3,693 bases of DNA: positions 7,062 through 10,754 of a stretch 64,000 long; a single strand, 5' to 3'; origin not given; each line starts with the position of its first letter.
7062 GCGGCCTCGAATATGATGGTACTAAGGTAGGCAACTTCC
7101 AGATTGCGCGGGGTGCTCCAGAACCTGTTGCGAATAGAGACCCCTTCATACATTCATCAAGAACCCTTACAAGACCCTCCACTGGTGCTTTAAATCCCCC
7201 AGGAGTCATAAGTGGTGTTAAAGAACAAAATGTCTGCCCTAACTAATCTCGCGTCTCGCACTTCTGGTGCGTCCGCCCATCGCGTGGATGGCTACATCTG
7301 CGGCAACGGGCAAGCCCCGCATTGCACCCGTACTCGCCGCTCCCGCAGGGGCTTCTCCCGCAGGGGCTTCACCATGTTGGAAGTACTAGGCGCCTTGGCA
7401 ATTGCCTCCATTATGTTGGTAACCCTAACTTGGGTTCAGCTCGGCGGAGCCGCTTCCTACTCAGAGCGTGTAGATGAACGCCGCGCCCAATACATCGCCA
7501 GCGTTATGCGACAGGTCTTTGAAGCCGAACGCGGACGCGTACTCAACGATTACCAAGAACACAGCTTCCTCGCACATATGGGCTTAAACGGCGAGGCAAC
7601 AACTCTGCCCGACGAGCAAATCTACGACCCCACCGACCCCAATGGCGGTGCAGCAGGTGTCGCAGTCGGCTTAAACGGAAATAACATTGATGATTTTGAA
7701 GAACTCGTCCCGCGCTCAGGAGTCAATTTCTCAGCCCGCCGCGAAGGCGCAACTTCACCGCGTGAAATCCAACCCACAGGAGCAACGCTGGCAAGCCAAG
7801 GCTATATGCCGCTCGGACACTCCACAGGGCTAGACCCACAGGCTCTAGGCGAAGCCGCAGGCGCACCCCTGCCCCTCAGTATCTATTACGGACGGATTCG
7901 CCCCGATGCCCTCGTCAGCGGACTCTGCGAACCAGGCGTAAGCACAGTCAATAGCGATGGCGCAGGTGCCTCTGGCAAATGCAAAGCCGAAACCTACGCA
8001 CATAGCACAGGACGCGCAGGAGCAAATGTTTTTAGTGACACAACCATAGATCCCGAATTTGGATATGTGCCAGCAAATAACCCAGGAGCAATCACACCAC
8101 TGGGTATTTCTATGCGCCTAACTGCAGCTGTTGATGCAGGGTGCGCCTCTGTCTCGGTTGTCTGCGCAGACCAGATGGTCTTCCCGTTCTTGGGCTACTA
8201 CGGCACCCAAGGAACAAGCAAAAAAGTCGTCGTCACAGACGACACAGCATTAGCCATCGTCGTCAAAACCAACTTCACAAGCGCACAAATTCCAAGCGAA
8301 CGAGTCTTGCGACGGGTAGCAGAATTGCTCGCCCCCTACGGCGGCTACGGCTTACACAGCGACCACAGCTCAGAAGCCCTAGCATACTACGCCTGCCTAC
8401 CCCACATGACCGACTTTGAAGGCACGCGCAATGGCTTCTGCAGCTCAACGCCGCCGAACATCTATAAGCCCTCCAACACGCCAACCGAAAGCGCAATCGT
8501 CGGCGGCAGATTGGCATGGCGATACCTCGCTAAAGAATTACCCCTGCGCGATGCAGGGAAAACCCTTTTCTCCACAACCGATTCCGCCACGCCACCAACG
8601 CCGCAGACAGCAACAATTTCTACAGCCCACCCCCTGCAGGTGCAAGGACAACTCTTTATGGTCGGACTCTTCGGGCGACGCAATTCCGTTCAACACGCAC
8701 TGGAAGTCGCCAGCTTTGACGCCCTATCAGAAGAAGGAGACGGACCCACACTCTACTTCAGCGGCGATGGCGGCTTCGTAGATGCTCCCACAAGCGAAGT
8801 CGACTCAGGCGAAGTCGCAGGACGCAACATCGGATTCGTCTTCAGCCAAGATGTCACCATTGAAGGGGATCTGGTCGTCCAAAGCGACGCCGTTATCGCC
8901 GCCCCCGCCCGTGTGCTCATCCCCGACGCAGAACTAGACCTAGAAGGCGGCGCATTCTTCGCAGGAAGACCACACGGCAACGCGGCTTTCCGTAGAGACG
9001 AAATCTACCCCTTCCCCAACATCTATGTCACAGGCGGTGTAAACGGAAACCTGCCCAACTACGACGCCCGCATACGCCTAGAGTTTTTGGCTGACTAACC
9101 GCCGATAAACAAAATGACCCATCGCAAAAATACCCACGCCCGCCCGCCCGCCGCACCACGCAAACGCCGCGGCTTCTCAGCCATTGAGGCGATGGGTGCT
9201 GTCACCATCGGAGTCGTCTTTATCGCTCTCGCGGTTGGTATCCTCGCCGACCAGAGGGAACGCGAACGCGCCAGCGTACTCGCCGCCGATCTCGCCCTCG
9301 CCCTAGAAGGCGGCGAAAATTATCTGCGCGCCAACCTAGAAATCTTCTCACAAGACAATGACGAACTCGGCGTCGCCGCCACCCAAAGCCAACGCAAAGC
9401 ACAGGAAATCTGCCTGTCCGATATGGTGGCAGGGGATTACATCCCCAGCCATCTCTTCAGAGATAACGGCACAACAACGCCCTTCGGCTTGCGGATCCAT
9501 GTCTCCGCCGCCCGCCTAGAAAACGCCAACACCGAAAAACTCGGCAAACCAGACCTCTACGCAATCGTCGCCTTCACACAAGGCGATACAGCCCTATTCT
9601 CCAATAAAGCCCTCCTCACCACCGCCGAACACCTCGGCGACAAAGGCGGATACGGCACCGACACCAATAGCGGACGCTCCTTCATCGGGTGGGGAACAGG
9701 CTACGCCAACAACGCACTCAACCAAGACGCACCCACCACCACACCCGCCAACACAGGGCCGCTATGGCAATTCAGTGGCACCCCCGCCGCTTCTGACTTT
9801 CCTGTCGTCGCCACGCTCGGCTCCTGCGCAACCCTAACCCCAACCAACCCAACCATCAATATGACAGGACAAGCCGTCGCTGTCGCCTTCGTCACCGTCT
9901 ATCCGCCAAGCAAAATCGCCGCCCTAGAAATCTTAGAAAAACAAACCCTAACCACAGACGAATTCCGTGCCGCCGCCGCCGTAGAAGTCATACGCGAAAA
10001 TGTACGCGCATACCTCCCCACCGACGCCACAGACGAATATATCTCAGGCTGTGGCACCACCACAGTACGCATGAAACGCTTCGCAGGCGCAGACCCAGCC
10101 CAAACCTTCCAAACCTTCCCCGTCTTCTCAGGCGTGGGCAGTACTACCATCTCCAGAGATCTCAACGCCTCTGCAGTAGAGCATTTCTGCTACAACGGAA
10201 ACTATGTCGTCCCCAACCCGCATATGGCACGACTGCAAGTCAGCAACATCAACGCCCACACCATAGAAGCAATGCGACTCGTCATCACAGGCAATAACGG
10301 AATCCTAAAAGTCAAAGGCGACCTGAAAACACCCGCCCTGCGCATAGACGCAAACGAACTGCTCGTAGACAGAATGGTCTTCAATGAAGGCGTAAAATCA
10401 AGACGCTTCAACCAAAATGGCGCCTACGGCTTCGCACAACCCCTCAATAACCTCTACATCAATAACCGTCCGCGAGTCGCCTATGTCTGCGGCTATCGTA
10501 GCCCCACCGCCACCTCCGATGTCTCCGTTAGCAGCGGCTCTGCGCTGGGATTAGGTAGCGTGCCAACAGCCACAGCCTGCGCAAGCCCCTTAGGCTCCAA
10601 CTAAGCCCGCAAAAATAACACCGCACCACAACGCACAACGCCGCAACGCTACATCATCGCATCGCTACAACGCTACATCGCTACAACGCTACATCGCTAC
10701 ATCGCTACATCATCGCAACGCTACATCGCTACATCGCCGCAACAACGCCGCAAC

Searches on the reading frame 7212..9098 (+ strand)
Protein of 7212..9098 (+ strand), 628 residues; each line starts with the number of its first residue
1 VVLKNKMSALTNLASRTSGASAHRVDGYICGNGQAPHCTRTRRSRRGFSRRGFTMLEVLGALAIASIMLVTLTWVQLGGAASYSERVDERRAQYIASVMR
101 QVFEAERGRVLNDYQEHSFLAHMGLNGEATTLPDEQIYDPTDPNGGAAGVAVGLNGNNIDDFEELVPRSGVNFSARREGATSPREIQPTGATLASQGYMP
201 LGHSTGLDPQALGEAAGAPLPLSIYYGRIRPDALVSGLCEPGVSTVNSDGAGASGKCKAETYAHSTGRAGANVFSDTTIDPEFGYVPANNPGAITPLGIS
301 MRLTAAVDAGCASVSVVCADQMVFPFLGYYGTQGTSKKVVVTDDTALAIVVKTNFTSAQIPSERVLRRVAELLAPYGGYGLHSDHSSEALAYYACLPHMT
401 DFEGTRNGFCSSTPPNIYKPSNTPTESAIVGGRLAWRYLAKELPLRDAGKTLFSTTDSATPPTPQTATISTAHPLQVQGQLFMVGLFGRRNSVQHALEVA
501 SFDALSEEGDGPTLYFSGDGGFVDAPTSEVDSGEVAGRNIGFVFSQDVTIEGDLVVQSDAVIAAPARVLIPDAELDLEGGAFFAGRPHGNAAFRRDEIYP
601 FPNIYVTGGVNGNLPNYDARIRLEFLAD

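Call 15: find_encoding_contigs(protein=window:7212-9098:+, flank=10000, max_places=6)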
Protein window:7212-9098:+ (628 aa): 2 contigs read that carry it; 1 place shown.
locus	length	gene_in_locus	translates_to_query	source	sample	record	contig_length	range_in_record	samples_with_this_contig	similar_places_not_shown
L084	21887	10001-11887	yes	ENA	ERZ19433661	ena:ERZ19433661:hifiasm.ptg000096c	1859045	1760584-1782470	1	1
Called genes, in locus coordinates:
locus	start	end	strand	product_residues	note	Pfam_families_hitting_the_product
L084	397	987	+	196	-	-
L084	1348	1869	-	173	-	PF00583:Acetyltransf_1 (weak), PF13673:Acetyltransf_10 (weak), PF13508:Acetyltransf_7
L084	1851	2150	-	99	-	-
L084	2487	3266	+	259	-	-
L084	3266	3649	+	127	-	-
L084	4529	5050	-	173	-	-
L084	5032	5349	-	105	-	-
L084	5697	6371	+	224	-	-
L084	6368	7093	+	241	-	-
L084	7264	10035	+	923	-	-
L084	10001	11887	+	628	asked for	-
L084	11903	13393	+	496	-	-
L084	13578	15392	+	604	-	-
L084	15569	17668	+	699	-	-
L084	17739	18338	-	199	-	PF06676:DUF1178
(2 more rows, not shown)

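Call 56: search_protein_families(library=pfam, proteins=[window:7212-9098:+], max_evalue=0.01)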
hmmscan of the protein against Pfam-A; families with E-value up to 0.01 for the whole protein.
window:7212-9098:+ (628 aa): 1 family
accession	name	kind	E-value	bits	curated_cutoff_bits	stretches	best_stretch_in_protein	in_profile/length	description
PF07963.17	N_methyl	-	0.00087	19.2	21.2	1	49-72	3-26/27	Prokaryotic N-terminal methylation motif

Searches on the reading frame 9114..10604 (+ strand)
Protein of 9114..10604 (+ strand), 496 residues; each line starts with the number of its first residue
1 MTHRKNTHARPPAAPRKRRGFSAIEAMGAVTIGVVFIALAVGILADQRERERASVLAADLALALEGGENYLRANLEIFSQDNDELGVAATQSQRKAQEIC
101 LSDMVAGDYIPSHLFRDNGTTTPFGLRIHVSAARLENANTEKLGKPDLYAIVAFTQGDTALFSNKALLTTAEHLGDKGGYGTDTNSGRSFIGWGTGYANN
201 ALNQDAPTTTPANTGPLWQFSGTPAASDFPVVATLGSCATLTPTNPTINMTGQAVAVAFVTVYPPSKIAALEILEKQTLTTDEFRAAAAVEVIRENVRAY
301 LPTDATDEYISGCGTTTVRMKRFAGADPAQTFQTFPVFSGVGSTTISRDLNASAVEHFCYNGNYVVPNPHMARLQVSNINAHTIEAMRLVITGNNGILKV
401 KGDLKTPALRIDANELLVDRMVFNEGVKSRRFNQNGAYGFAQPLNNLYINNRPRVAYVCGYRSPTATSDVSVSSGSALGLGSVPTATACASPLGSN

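Call 56: search_protein_families(library=pfam, proteins=[window:9114-10604:+], max_evalue=0.01)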
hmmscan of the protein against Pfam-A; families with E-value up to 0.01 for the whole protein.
window:9114-10604:+ (496 aa): 1 family
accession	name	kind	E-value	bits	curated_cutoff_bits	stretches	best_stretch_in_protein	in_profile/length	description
PF07963.17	N_methyl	-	0.0015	18.4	21.2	1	16-40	2-26/27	Prokaryotic N-terminal methylation motif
